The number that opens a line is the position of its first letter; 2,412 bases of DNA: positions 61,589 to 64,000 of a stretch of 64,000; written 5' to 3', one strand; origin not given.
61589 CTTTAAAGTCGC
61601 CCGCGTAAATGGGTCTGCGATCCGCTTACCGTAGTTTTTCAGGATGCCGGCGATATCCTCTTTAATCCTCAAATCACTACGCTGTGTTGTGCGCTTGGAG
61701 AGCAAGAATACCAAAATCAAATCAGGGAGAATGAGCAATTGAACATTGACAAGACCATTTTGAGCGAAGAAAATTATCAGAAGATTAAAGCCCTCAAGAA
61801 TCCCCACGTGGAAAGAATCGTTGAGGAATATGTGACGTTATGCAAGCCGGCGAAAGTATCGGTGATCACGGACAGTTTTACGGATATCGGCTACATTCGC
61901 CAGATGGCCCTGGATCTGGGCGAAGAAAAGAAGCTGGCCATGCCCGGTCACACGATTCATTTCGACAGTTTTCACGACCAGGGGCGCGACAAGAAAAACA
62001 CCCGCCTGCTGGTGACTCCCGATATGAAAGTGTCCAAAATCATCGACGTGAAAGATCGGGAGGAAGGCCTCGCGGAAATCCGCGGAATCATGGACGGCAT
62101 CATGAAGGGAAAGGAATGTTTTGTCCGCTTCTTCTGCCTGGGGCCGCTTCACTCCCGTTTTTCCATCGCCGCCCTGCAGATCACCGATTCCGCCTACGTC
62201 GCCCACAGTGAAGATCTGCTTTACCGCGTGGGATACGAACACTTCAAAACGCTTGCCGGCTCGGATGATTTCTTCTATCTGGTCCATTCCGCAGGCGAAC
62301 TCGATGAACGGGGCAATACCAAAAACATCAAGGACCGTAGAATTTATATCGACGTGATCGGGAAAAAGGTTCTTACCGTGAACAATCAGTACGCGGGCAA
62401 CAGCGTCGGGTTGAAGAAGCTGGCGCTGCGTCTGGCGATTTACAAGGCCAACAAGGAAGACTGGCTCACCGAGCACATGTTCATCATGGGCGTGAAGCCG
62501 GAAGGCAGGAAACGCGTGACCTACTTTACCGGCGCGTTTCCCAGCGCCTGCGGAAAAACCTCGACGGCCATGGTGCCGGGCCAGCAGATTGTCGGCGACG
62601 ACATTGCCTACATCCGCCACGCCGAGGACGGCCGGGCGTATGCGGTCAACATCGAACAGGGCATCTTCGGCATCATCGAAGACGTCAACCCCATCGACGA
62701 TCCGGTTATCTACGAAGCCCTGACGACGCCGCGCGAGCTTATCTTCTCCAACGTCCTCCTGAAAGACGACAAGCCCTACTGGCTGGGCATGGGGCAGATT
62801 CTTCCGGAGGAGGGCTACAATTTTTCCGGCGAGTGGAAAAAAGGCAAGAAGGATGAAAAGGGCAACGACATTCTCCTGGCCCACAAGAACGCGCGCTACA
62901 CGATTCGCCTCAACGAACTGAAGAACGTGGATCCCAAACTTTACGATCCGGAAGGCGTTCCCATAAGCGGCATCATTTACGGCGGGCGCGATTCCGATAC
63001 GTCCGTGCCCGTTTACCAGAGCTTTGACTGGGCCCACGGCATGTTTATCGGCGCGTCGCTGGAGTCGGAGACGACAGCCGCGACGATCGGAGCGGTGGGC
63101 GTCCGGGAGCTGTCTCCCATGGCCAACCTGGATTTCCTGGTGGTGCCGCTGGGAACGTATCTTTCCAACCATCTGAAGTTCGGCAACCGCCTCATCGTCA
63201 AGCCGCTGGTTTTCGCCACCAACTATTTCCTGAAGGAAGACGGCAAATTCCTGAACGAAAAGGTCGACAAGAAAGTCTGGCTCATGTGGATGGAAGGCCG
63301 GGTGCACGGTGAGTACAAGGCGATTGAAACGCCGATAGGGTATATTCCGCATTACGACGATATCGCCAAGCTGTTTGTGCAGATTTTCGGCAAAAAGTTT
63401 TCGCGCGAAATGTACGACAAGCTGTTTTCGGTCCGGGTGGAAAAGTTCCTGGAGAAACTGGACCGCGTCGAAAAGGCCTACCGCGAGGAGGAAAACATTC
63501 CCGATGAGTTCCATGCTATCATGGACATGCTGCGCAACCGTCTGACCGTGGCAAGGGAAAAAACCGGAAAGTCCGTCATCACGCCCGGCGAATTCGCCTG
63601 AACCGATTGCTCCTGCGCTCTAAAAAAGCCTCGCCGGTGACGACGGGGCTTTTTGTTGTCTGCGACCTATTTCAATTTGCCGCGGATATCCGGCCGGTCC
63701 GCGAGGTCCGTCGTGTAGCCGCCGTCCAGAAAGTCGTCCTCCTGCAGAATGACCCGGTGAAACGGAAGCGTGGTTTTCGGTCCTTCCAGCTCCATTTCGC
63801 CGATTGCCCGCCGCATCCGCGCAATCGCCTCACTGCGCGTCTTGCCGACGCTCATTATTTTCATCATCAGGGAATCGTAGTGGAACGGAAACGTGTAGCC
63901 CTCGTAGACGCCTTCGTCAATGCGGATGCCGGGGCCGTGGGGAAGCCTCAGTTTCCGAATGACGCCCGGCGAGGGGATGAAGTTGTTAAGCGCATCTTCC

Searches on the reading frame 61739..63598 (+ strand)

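Call 31: search_protein_families(library=pfam, proteins=[window:61739-63598:+], max_evalue=0.00001)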
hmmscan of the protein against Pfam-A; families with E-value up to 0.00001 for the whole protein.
window:61739-63598:+ (620 aa): 3 families
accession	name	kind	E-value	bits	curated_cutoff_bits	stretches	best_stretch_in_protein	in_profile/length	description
PF00821.23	PEPCK_GTP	-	1e-108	363.8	23.8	1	242-600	1-356/357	Phosphoenolpyruvate carboxykinase C-terminal P-loop domain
PF17297.7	PEPCK_N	-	2.7e-56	191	23.8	1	28-237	3-217/218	Phosphoenolpyruvate carboxykinase N-terminal domain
PF01293.25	PEPCK_ATP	-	8.6e-08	31.8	26.5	1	106-344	66-287/465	Phosphoenolpyruvate carboxykinase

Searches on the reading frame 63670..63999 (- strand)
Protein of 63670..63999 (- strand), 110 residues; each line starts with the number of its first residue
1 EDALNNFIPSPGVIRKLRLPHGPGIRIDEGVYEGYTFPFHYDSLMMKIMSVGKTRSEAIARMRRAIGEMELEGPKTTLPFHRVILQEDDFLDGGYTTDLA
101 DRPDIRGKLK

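Call 31: search_protein_families(library=pfam, proteins=[window:63670-63999:-], max_evalue=0.00001)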
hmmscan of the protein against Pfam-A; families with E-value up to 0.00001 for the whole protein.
window:63670-63999:- (110 aa): 1 family
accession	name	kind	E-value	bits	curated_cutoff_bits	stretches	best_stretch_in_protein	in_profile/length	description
PF02785.25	Biotin_carb_C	-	2.3e-31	108.5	32.4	1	1-99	7-105/108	Biotin carboxylase C-terminal domain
